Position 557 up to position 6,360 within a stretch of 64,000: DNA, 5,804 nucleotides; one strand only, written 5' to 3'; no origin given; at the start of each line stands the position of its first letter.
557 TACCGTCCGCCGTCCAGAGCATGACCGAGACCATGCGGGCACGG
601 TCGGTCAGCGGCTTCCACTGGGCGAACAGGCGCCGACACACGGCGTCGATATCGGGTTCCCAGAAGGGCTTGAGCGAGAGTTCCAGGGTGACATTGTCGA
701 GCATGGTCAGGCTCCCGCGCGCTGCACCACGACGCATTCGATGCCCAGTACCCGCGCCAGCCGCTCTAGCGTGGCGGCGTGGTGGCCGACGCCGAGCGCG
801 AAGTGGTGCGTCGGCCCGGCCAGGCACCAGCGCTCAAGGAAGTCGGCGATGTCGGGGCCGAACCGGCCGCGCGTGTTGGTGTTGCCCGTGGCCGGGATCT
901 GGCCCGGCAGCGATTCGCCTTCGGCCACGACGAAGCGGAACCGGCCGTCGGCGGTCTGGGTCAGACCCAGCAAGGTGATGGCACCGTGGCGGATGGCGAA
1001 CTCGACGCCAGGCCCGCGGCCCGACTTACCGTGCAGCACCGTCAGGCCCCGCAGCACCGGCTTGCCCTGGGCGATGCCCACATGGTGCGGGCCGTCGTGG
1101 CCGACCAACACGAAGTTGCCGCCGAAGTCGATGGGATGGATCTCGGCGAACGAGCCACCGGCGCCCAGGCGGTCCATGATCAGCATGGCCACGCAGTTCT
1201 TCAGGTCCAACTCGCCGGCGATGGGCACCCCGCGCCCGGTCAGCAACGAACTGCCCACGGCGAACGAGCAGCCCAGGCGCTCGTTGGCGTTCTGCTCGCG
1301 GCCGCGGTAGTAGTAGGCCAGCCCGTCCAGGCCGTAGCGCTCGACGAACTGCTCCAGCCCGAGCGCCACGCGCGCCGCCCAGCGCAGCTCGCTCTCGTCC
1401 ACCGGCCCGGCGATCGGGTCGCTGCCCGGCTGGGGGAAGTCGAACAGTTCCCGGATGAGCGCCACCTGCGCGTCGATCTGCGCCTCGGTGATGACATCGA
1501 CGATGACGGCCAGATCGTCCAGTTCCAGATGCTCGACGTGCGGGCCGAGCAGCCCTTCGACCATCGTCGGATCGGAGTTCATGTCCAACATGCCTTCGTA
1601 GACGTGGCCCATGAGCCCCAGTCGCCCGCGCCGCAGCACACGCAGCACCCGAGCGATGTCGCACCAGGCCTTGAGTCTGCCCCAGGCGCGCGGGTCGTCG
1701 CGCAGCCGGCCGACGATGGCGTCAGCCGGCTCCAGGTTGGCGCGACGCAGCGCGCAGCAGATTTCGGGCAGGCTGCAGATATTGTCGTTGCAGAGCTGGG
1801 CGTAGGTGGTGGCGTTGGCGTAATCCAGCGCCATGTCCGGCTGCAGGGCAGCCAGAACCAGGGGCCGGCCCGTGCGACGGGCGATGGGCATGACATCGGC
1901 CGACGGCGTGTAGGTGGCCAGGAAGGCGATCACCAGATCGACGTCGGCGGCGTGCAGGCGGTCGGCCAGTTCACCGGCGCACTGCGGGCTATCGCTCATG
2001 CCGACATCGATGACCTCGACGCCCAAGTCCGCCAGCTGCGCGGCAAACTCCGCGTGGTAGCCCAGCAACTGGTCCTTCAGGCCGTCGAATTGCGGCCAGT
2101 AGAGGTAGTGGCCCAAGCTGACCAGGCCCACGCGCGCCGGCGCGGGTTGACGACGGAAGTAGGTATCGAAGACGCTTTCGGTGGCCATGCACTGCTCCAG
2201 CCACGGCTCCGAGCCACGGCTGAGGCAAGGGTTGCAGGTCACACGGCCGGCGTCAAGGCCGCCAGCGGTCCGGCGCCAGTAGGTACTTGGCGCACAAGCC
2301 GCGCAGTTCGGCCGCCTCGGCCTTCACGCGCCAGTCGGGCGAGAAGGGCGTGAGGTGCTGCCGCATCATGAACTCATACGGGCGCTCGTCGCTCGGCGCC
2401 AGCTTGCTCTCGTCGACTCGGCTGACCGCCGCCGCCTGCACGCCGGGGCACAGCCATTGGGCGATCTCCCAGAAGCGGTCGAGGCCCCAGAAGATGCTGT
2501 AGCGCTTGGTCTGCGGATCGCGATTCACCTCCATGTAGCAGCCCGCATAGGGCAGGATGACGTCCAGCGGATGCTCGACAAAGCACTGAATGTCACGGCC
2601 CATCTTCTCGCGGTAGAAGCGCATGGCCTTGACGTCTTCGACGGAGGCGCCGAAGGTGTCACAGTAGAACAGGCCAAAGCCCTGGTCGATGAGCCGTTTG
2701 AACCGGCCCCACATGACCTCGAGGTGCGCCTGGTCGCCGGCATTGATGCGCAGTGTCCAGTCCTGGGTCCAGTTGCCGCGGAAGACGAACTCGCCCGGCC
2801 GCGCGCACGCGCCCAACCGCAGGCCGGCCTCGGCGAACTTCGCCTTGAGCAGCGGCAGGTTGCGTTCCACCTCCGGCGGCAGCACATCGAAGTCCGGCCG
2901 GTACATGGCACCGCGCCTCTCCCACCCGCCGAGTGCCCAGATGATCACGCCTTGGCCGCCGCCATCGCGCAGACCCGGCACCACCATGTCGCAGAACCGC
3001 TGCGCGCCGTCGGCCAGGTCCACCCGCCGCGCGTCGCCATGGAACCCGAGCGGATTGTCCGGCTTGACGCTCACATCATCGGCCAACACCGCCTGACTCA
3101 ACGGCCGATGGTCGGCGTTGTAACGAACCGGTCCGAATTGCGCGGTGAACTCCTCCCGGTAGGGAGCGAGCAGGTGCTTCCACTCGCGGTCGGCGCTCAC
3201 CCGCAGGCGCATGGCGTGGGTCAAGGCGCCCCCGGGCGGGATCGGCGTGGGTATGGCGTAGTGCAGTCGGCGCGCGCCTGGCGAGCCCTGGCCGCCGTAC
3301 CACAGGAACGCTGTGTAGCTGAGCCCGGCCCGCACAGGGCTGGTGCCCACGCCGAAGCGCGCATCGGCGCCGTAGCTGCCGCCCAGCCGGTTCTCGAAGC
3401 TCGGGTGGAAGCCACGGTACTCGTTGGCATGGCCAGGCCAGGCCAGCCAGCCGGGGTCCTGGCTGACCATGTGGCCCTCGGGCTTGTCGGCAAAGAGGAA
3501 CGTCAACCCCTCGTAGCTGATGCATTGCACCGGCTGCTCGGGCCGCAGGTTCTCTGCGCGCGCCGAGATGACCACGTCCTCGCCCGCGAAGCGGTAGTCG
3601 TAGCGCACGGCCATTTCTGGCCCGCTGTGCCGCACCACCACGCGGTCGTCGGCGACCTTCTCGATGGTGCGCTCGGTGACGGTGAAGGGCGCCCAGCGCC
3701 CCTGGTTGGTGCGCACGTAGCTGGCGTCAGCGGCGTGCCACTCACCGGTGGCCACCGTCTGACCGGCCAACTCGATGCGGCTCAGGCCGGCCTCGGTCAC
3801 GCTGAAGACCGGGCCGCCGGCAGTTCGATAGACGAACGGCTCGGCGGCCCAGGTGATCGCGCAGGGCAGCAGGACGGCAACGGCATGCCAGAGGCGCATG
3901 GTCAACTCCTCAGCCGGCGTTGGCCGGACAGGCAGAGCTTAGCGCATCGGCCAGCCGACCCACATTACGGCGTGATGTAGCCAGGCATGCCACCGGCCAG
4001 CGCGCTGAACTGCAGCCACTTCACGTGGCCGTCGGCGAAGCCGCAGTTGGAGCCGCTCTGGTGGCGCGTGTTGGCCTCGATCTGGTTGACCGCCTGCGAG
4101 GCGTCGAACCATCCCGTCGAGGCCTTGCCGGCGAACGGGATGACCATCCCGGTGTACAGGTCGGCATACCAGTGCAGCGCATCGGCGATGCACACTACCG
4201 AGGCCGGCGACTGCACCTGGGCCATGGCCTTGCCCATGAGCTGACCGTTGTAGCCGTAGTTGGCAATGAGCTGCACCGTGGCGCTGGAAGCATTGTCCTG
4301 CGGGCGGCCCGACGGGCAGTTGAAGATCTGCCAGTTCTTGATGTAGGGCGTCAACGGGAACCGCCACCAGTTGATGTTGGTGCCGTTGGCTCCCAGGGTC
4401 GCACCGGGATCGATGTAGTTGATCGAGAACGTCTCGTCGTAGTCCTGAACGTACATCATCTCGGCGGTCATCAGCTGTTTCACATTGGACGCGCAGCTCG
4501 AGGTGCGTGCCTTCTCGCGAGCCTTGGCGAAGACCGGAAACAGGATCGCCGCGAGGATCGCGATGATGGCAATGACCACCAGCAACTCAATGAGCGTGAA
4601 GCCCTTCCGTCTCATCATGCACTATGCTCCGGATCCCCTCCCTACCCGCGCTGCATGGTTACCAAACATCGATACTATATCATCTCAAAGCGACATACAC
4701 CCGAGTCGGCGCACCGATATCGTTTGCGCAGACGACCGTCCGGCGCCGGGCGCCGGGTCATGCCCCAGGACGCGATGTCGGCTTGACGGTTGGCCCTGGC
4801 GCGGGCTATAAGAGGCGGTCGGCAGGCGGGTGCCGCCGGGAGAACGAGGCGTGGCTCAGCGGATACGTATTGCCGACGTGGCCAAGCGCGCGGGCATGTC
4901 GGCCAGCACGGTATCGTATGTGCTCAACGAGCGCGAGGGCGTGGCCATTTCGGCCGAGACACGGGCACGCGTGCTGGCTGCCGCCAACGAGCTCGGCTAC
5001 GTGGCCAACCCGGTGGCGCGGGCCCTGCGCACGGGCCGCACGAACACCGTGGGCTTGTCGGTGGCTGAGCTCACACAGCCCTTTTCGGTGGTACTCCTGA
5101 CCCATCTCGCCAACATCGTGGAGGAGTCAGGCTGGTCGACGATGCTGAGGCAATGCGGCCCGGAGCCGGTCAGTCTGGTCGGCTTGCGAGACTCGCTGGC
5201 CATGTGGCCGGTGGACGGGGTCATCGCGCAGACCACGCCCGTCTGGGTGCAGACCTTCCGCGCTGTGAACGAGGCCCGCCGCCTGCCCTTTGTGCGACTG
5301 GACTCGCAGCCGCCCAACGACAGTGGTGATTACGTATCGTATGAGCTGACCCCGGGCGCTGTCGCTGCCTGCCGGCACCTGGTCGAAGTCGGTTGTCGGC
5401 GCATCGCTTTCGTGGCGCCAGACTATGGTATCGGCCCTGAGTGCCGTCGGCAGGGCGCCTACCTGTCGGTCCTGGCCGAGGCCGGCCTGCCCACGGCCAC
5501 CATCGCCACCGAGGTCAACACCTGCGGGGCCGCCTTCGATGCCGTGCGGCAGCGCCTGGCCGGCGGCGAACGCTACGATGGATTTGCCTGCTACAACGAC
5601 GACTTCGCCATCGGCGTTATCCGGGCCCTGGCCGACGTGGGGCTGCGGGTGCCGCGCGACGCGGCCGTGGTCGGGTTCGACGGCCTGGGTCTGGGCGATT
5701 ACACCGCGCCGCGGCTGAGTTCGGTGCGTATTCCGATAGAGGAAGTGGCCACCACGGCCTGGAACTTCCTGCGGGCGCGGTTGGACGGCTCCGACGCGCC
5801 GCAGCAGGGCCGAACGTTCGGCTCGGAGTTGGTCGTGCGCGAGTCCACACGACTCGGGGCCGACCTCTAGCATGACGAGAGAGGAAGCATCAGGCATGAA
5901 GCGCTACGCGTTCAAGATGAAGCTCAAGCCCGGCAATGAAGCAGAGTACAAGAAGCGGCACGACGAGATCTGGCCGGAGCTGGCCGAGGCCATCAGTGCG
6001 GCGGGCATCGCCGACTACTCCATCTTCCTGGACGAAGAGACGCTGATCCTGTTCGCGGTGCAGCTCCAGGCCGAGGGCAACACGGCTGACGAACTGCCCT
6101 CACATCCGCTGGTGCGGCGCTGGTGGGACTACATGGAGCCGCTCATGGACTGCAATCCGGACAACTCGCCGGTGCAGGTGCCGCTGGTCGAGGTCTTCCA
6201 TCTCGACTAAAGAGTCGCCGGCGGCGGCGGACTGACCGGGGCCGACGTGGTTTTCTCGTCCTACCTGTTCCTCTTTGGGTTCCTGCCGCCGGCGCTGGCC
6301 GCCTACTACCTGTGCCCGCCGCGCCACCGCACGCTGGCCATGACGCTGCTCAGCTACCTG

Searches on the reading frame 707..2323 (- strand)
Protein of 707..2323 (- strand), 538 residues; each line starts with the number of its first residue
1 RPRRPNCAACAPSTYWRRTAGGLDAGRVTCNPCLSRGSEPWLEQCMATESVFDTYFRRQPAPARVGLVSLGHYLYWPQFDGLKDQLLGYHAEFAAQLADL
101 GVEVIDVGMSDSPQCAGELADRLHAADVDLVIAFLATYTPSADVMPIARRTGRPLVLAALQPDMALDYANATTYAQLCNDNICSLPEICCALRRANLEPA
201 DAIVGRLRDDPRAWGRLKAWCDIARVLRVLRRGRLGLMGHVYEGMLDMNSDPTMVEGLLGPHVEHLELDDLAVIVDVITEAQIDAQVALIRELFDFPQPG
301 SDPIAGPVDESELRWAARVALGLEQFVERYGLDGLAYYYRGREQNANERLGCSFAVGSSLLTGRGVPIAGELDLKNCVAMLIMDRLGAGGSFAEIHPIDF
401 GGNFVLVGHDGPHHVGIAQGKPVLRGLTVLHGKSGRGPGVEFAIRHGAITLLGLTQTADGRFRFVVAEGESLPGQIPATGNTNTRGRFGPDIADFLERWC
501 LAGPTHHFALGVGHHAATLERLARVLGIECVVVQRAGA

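Call 86: search_protein_families(library=pfam, alignment_id=A6, max_evalue=0.000001)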
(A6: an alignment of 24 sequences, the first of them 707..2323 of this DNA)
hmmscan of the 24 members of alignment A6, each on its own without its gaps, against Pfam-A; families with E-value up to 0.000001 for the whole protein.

A. member 1, window:707-2323:- (538 aa): 1 family
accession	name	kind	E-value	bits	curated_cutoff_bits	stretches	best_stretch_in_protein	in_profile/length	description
PF11762.14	Arabinose_Iso_C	-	2.9e-08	34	25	1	390-529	2-144/144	L-arabinose isomerase C-terminal domain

B. families by the number of members that match (of 24 scanned): 17 families
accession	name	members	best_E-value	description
PF00682.25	HMGL-like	1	8.8e-55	HMGL-like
PF00465.25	Fe-ADH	1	7.1e-43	Iron-containing alcohol dehydrogenase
PF25137.1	ADH_Fe_C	1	1.5e-38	Fe-containing alcohol dehydrogenase family, C-terminal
PF01790.23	LGT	1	9e-35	Prolipoprotein diacylglyceryl transferase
PF13377.12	Peripla_BP_3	1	8.3e-30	Periplasmic binding protein-like domain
PF05336.19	rhaM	1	1.3e-29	L-rhamnose mutarotase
PF00892.27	EamA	1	3.6e-22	EamA-like transporter family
PF10722.14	YbjN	1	4.3e-15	Putative bacterial sensory transduction regulator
PF00356.27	LacI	1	2.3e-14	Bacterial regulatory proteins, lacI family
PF00528.27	BPD_transp_1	1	3.5e-14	Binding-protein-dependent transport system inner membrane component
PF00532.27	Peripla_BP_1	1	4.7e-12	Periplasmic binding proteins and sugar binding domain of LacI family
PF07963.17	N_methyl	1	5.6e-10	Prokaryotic N-terminal methylation motif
PF07885.22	Ion_trans_2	1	1.7e-09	Ion channel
PF13685.12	Fe-ADH_2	1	2.3e-09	Iron-containing alcohol dehydrogenase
PF22617.1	HCS_D2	1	7.8e-09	Homocitrate synthase post-HMGL domain-like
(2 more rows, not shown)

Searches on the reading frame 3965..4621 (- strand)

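Call 103: search_protein_families(library=pfam, proteins=[window:3965-4621:-], max_evalue=0.00001)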
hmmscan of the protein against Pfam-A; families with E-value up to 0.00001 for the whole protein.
window:3965-4621:- (218 aa): 2 families
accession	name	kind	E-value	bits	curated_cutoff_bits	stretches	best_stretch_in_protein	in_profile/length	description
PF07963.17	N_methyl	-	5.6e-10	38.8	21.2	1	2-28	1-27/27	Prokaryotic N-terminal methylation motif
PF07596.16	SBP_bac_10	-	2e-08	35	23.3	0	33-94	2-60/268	Protein of unknown function (DUF1559)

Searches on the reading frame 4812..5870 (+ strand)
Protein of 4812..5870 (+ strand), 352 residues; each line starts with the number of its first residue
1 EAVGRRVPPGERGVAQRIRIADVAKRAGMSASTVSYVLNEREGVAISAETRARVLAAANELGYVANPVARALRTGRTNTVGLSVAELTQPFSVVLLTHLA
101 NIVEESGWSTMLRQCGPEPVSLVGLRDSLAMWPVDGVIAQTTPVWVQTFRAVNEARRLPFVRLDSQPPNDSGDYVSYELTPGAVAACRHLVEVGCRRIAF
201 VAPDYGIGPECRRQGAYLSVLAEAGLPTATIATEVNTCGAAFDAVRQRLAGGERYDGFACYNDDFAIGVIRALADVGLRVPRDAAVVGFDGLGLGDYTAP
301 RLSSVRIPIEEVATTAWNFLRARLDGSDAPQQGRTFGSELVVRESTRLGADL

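Call 103: search_protein_families(library=pfam, proteins=[window:4812-5870:+], max_evalue=0.00001)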
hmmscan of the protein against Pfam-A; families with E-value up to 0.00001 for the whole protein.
window:4812-5870:+ (352 aa): 3 families
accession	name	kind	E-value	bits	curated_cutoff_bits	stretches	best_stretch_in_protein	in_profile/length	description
PF13377.12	Peripla_BP_3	-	8.3e-30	104.5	26.5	1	188-346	2-167/167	Periplasmic binding protein-like domain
PF00356.27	LacI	-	2.3e-14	53.3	27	1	20-66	2-46/46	Bacterial regulatory proteins, lacI family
PF00532.27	Peripla_BP_1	-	4.7e-12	46.4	22.2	1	78-292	2-226/281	Periplasmic binding proteins and sugar binding domain of LacI family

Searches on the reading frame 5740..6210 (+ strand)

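Call 103: search_protein_families(library=pfam, proteins=[window:5740-6210:+], max_evalue=0.00001)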
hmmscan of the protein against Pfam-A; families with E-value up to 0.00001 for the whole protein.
window:5740-6210:+ (156 aa): 1 family
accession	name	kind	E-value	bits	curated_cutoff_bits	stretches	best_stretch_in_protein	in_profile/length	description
PF05336.19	rhaM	-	1.3e-29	102.9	23.4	1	55-155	1-105/105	L-rhamnose mutarotase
